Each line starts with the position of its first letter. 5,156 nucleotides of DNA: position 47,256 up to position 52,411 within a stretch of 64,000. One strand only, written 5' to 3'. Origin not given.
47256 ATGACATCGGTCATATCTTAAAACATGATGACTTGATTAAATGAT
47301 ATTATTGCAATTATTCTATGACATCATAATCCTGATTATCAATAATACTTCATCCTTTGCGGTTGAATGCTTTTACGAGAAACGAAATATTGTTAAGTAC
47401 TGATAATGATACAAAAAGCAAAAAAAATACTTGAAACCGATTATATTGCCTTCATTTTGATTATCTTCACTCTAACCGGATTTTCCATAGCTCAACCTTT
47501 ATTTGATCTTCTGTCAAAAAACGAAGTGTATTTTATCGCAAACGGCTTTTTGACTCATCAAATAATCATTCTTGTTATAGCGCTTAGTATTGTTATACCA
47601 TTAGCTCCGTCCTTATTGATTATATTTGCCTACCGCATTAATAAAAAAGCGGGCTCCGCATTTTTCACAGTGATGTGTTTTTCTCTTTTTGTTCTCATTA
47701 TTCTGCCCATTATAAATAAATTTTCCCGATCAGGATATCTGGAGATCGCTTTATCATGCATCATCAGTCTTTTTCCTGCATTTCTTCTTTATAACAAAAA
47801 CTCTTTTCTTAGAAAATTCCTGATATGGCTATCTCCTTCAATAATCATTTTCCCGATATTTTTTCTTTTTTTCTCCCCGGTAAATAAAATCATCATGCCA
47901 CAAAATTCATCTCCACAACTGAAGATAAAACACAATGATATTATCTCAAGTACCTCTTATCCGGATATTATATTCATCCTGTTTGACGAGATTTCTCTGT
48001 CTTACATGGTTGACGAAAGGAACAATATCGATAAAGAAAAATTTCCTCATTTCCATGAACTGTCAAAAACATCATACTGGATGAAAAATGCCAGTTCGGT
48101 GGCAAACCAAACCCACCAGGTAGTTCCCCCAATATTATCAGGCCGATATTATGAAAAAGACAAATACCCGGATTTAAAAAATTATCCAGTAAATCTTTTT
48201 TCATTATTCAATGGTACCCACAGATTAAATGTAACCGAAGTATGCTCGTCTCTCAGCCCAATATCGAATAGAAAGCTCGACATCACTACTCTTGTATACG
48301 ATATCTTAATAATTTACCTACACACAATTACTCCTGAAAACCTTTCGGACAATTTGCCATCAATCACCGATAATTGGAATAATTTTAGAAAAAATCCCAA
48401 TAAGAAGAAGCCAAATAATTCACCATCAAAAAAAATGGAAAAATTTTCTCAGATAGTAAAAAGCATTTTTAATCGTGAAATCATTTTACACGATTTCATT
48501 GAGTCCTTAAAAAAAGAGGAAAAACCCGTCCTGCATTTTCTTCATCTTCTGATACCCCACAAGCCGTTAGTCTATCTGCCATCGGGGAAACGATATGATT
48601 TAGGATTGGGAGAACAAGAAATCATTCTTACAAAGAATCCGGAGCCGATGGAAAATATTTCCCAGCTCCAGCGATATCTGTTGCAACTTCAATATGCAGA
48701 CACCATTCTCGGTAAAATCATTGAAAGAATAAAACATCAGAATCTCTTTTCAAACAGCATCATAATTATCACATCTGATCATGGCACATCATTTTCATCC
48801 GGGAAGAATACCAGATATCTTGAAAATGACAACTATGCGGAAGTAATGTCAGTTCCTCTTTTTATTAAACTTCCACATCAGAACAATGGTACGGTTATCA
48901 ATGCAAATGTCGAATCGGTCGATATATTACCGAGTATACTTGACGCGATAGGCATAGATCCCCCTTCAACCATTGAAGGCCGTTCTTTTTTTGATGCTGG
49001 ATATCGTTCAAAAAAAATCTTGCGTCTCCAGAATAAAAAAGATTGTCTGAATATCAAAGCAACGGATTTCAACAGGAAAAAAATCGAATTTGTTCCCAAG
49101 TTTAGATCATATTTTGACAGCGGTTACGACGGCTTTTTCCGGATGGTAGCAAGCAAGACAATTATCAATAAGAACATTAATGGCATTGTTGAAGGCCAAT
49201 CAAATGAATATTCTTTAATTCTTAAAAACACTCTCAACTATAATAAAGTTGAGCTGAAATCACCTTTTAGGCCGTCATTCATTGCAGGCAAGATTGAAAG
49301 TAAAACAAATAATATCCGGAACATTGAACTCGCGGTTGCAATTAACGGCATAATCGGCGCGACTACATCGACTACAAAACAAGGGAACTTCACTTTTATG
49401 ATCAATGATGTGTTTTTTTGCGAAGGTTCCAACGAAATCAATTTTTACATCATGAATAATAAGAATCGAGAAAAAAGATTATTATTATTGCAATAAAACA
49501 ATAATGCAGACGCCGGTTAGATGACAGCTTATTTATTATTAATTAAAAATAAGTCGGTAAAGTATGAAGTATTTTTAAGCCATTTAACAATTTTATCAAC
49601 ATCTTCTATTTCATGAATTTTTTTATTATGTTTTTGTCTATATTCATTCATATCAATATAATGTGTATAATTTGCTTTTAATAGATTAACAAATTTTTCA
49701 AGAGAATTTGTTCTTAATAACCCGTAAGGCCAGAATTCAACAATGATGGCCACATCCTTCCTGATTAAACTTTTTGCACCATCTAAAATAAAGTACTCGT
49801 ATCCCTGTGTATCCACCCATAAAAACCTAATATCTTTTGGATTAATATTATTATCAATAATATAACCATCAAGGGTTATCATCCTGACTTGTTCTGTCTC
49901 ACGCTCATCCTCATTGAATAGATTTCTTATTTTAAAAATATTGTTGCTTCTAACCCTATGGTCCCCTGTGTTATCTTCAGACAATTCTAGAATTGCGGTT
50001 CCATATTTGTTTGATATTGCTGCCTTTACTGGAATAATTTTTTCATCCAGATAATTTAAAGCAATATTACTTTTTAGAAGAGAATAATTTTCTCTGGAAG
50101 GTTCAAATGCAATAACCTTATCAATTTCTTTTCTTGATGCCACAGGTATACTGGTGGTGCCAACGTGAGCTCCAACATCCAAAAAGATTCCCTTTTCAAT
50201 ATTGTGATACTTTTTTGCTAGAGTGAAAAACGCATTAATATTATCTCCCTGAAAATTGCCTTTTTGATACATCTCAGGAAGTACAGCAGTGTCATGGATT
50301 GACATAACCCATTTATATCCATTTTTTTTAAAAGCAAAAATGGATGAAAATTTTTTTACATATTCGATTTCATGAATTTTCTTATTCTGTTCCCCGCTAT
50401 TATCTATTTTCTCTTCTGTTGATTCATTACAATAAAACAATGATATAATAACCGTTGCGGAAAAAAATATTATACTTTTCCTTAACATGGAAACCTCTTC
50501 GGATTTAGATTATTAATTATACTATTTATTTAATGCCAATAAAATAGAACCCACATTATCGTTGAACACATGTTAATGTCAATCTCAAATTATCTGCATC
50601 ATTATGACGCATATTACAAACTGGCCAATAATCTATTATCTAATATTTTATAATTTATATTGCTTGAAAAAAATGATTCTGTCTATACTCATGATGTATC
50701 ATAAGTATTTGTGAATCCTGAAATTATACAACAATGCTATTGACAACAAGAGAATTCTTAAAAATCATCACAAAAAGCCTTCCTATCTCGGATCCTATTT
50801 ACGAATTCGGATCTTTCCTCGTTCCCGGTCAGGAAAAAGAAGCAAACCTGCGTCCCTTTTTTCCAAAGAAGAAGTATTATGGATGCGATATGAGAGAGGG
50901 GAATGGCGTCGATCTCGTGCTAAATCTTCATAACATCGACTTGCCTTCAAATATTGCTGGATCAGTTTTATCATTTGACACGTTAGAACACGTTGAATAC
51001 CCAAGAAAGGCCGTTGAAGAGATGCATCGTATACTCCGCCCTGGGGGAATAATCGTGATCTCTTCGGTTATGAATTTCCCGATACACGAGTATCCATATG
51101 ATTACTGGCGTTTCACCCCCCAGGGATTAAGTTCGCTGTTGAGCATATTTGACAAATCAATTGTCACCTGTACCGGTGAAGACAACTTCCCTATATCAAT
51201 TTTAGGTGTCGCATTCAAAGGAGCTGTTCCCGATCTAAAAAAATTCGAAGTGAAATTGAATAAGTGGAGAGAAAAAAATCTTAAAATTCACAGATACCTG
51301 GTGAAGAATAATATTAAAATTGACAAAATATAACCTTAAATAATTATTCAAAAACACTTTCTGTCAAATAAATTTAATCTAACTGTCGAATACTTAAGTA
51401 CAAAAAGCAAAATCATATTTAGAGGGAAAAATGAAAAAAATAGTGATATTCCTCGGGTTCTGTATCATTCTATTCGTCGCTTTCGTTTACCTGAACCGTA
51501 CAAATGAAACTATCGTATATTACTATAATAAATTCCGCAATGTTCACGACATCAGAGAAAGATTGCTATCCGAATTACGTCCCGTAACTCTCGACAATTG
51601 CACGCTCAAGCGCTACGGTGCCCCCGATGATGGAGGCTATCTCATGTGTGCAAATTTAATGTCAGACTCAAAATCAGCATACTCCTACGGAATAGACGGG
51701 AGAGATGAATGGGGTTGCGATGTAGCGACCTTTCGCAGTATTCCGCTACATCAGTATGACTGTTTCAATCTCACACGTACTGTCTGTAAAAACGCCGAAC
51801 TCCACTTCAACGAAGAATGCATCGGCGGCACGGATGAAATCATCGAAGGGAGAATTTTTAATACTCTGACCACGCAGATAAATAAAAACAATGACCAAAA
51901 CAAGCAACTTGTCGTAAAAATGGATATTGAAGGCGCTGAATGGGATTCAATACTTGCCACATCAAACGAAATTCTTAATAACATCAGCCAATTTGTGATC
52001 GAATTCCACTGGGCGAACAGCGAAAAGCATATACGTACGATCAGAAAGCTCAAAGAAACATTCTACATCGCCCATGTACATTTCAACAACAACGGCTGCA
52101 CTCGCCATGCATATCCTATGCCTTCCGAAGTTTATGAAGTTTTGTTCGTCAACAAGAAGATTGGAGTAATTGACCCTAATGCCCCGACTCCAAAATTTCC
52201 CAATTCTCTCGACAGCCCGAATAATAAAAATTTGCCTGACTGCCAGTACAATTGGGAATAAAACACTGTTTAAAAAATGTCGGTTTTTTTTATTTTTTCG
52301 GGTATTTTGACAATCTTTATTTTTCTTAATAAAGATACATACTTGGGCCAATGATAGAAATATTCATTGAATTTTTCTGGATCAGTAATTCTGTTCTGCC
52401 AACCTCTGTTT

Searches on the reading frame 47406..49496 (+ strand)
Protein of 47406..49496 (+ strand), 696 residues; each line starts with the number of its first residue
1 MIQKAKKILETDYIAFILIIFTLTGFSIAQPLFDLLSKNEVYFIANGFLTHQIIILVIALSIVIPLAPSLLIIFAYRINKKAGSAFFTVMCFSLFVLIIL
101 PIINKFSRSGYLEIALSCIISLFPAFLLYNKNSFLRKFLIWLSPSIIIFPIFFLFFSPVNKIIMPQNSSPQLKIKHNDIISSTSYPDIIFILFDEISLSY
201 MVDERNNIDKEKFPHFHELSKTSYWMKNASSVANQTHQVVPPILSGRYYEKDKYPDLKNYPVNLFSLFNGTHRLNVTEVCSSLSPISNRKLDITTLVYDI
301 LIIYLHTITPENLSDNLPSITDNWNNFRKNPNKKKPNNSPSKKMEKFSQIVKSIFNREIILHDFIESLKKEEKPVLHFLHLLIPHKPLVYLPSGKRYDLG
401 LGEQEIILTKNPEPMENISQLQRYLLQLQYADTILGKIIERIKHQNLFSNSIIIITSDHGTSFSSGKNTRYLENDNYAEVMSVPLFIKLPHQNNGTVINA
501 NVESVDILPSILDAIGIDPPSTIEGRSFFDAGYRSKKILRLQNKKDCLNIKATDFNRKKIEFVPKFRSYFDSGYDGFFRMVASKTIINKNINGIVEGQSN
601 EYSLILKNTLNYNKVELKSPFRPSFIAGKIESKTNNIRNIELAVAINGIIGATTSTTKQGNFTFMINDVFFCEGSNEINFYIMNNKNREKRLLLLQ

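Call 11: search_protein_families(library=pfam, proteins=[window:47406-49496:+], max_evalue=0.001)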
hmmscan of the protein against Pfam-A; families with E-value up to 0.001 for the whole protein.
window:47406-49496:+ (696 aa): 4 families
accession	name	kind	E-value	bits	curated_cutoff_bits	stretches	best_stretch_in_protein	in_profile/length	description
PF00884.28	Sulfatase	-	8.8e-23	81.5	25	1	186-517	1-301/301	Sulfatase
PF16347.10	SGSH_C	-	9.5e-07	29.5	29.3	1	477-530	12-66/154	N-sulphoglucosamine sulphohydrolase, C-terminal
PF01663.27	Phosphodiest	-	2e-06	28.1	23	1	427-473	187-233/342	Type I phosphodiesterase / nucleotide pyrophosphatase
PF02995.22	DUF229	-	0.00041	19.6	25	0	422-478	304-362/496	Protein of unknown function (DUF229)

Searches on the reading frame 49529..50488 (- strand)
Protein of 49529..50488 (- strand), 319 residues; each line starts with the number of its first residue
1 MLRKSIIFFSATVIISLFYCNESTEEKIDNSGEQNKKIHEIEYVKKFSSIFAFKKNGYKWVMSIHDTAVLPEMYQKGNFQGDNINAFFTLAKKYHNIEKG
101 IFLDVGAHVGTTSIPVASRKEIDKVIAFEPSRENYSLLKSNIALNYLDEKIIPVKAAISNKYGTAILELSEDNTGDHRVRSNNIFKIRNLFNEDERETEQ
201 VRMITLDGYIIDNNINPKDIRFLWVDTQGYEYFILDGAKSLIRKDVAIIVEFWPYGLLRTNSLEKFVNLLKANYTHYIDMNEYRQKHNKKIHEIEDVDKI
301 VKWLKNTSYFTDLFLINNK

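Call 11: search_protein_families(library=pfam, proteins=[window:49529-50488:-], max_evalue=0.001)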
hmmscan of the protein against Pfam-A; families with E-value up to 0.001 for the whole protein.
window:49529-50488:- (319 aa): 3 families
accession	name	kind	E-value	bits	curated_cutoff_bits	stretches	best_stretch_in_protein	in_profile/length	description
PF05050.19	Methyltransf_21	-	4.3e-20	73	22.7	1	104-251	1-147/173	Methyltransferase FkbM domain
PF02475.24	TRM5-TYW2_MTfase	-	4.9e-06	27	28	1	100-156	38-94/164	TRM5/TYW2 methyltransferase domain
PF05575.17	V_cholerae_RfbT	-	0.00023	21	27.9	1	97-245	78-217/286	Vibrio cholerae RfbT protein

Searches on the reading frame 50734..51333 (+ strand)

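Call 38: search_protein_families(library=pfam, proteins=[window:50734-51333:+], max_evalue=0.001)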
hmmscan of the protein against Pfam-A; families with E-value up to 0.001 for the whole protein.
window:50734-51333:+ (199 aa): 4 families
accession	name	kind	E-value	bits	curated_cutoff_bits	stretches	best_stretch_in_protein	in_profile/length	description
PF08241.18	Methyltransf_11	-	1.4e-09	38.9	21.2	1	61-109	47-95/95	Methyltransferase domain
PF13489.12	Methyltransf_23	-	2.3e-06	27.9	27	1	66-126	73-133/164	Methyltransferase domain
PF13847.12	Methyltransf_31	-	0.00026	21.1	27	1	51-113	56-113/145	Methyltransferase domain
PF08242.18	Methyltransf_12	-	0.00042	21.4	30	0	78-107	69-98/98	Methyltransferase domain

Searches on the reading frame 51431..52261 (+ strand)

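Call 38: search_protein_families(library=pfam, proteins=[window:51431-52261:+], max_evalue=0.001)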
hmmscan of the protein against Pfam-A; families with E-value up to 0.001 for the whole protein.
window:51431-52261:+ (276 aa): 0 families

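Call 64: search_protein_families(library=pfam, proteins=[window:51431-52261:+], max_evalue=1)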
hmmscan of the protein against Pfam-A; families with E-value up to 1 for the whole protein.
window:51431-52261:+ (276 aa): 3 families
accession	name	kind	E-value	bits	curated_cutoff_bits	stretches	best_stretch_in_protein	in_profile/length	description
PF05050.19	Methyltransf_21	-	0.093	13.3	22.7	1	161-200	116-159/173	Methyltransferase FkbM domain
PF19848.4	DUF6323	-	0.15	12.2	30.6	0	178-214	41-77/127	Family of unknown function (DUF6323)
PF16830.10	NBD94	-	0.22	12.5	25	0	25-60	4-39/91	Nucleotide-Binding Domain 94 of RH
